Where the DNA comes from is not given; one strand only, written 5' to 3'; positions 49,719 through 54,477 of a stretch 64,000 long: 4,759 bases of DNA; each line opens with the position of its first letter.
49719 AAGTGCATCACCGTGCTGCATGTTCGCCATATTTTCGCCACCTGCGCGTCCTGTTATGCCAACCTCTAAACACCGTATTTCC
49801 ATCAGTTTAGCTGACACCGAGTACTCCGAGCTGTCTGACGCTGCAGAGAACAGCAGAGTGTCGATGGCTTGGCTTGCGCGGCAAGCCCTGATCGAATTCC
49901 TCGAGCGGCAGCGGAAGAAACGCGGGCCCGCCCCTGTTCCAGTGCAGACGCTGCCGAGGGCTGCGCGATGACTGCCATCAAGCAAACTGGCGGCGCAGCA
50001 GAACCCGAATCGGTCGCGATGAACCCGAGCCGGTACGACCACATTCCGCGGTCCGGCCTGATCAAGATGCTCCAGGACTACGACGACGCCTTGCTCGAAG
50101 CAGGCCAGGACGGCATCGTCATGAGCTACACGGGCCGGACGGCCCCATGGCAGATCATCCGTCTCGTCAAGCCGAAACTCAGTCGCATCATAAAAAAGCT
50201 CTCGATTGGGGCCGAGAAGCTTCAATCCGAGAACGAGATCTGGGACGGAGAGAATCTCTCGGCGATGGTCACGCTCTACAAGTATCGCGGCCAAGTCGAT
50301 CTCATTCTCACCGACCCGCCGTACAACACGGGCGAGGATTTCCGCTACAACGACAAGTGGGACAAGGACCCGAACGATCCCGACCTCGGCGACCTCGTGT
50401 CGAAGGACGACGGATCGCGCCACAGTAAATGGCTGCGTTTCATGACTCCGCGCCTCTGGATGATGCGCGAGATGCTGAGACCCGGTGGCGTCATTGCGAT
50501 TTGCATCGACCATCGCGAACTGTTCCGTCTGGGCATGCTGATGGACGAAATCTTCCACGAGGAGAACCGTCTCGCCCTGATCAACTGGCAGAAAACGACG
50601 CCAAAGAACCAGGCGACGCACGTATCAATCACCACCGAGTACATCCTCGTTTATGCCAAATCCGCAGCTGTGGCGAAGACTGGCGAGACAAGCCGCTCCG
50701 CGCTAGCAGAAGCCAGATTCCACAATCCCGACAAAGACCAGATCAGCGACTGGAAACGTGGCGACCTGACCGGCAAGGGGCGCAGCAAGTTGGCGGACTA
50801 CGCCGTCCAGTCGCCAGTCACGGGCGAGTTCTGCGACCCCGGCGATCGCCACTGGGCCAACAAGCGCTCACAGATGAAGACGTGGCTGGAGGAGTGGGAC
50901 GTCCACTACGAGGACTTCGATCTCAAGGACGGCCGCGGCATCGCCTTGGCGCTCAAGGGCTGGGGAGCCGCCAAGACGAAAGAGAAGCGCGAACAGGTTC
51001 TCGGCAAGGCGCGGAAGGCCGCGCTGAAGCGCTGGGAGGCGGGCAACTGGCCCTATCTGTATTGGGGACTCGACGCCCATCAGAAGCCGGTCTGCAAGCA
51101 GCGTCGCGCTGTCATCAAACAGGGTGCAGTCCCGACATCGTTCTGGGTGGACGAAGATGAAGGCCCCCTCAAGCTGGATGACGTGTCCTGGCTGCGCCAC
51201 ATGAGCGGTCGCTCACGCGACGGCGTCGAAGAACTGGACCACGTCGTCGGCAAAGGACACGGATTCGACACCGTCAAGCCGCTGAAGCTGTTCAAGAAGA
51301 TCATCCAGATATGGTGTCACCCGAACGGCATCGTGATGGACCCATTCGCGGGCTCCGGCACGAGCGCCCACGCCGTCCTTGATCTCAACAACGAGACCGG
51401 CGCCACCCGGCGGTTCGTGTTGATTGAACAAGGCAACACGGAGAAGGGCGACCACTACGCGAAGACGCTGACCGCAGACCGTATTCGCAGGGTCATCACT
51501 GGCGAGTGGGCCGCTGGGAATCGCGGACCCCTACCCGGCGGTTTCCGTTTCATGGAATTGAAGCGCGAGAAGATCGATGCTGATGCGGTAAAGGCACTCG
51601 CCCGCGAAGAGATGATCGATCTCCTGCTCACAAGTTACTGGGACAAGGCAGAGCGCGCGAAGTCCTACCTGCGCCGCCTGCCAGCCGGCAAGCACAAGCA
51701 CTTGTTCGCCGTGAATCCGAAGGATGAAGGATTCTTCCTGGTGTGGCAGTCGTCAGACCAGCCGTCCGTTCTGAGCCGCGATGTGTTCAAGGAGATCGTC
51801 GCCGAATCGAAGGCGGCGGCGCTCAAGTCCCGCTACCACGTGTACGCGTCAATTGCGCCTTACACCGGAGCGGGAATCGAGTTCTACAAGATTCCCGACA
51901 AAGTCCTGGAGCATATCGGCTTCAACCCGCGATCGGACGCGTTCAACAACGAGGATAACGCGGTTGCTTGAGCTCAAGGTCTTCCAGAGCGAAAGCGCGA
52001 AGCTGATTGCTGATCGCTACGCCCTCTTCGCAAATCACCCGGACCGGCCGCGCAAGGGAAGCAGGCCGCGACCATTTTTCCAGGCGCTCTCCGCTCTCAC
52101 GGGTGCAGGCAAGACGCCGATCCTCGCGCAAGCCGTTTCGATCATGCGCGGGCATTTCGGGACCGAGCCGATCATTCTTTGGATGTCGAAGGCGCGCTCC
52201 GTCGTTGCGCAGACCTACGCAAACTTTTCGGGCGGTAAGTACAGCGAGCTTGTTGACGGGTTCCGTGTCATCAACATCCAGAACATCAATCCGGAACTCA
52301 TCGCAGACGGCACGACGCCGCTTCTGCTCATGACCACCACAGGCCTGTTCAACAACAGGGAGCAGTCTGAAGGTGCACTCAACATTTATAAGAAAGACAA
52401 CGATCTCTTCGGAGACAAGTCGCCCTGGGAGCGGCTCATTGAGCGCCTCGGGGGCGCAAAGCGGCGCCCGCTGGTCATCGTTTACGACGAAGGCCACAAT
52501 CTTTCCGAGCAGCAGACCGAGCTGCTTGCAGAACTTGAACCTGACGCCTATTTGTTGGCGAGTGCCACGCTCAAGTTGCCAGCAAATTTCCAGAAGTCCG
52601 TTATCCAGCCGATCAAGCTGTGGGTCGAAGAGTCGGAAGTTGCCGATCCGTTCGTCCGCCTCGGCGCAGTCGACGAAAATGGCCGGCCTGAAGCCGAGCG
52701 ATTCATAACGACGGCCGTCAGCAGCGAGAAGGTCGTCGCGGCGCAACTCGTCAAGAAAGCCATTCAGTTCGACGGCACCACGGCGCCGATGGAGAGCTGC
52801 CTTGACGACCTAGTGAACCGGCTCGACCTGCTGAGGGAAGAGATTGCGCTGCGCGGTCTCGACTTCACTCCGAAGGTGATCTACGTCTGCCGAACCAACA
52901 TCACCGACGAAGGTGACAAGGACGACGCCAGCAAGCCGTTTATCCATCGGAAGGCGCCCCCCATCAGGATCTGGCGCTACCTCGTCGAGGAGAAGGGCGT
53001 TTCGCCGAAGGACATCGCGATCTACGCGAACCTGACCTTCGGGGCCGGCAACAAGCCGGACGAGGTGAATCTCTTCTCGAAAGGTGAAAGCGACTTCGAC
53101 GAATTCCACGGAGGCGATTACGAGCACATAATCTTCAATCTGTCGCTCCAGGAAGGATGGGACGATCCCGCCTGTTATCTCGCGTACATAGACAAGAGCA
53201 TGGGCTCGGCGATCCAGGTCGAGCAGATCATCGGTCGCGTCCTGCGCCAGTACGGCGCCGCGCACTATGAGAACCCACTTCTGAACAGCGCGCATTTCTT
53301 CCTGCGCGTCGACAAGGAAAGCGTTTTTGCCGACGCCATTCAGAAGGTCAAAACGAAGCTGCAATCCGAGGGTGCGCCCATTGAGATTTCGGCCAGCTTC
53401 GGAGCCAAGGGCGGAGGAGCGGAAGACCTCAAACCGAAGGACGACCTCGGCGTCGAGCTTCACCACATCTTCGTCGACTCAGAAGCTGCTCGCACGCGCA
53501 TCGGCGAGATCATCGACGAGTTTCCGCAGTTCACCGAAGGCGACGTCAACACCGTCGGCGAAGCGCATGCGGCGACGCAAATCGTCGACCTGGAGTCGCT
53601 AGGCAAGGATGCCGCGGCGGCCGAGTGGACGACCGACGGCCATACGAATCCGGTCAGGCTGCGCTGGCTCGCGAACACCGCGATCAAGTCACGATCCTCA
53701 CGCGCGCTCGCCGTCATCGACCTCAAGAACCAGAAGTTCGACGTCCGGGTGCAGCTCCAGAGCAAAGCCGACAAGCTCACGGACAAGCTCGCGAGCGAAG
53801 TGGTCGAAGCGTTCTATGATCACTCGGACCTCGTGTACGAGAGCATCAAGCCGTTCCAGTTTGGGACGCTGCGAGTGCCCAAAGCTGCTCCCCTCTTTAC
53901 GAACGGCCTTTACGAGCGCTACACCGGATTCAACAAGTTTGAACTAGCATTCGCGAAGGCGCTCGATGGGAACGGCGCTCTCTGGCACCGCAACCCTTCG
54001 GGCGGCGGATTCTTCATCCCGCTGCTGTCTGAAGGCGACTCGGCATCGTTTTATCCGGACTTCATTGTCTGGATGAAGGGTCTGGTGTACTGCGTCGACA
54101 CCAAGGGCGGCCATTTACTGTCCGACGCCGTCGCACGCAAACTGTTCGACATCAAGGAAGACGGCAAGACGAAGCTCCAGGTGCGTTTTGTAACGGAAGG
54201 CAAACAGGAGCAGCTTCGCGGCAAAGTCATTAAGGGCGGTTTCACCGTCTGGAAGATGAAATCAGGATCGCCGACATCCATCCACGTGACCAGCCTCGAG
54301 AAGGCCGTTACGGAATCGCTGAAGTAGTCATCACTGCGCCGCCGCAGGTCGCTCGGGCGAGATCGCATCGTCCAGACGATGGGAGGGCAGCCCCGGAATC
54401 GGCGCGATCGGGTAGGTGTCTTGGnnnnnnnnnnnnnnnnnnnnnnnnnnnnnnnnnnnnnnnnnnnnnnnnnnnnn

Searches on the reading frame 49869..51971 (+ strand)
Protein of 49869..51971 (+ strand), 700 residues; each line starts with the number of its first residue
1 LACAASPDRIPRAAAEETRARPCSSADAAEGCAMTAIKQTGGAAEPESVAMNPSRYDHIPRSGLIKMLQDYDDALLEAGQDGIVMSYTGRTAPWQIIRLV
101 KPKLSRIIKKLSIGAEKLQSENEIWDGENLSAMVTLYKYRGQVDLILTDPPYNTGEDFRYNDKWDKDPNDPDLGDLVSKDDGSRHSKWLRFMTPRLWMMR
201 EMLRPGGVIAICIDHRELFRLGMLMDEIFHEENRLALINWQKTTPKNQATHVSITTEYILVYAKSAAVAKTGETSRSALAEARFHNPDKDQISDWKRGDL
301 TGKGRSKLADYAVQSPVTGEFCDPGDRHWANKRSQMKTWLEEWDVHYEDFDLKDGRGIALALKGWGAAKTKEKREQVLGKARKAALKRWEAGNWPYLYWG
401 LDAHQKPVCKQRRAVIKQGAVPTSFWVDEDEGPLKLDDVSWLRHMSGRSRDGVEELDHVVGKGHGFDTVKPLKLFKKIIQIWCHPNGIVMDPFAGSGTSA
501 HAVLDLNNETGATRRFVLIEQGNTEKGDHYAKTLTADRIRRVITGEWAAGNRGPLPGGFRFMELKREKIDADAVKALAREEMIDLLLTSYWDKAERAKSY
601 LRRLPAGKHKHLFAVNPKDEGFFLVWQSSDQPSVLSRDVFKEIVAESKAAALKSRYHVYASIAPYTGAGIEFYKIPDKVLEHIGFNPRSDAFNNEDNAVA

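Call 55: search_protein_families(library=pfam, proteins=[window:49869-51971:+], max_evalue=0.001)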
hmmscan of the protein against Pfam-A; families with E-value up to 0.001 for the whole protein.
window:49869-51971:+ (700 aa): 1 family
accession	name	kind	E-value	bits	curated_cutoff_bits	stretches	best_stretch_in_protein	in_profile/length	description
PF01555.25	N6_N4_Mtase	-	1.7e-34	120.1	26.7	1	143-521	1-211/221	DNA methylase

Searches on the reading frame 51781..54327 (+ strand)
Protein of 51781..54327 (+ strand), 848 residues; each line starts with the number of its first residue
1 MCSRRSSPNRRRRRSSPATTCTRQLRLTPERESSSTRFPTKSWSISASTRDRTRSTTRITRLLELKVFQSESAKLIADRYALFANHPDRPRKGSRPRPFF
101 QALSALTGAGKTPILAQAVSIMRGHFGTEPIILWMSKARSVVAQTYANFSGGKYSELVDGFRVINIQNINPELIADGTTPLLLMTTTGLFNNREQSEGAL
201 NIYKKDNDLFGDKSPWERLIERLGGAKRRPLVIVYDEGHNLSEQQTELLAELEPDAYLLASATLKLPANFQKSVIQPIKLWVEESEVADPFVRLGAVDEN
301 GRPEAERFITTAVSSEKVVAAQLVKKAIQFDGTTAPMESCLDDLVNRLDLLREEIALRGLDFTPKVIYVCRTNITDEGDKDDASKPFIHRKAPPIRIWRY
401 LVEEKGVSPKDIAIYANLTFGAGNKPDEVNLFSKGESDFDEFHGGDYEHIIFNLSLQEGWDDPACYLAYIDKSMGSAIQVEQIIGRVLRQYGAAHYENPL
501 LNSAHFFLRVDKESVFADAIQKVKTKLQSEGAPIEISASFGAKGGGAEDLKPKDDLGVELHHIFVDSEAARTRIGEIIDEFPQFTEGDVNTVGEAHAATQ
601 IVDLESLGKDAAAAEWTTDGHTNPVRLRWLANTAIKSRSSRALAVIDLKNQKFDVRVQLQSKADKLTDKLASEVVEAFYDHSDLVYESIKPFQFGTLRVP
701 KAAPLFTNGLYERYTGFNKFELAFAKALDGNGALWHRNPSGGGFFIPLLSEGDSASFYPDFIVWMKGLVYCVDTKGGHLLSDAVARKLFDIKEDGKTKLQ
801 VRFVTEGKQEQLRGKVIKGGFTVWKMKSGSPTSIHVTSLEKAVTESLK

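Call 55: search_protein_families(library=pfam, proteins=[window:51781-54327:+], max_evalue=0.001)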
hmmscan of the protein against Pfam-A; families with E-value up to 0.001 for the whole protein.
window:51781-54327:+ (848 aa): 1 family
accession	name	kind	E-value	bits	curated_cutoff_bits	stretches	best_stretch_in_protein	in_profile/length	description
PF04851.21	ResIII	-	1.3e-05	25.6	22.5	1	103-265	28-163/164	Type III restriction enzyme, res subunit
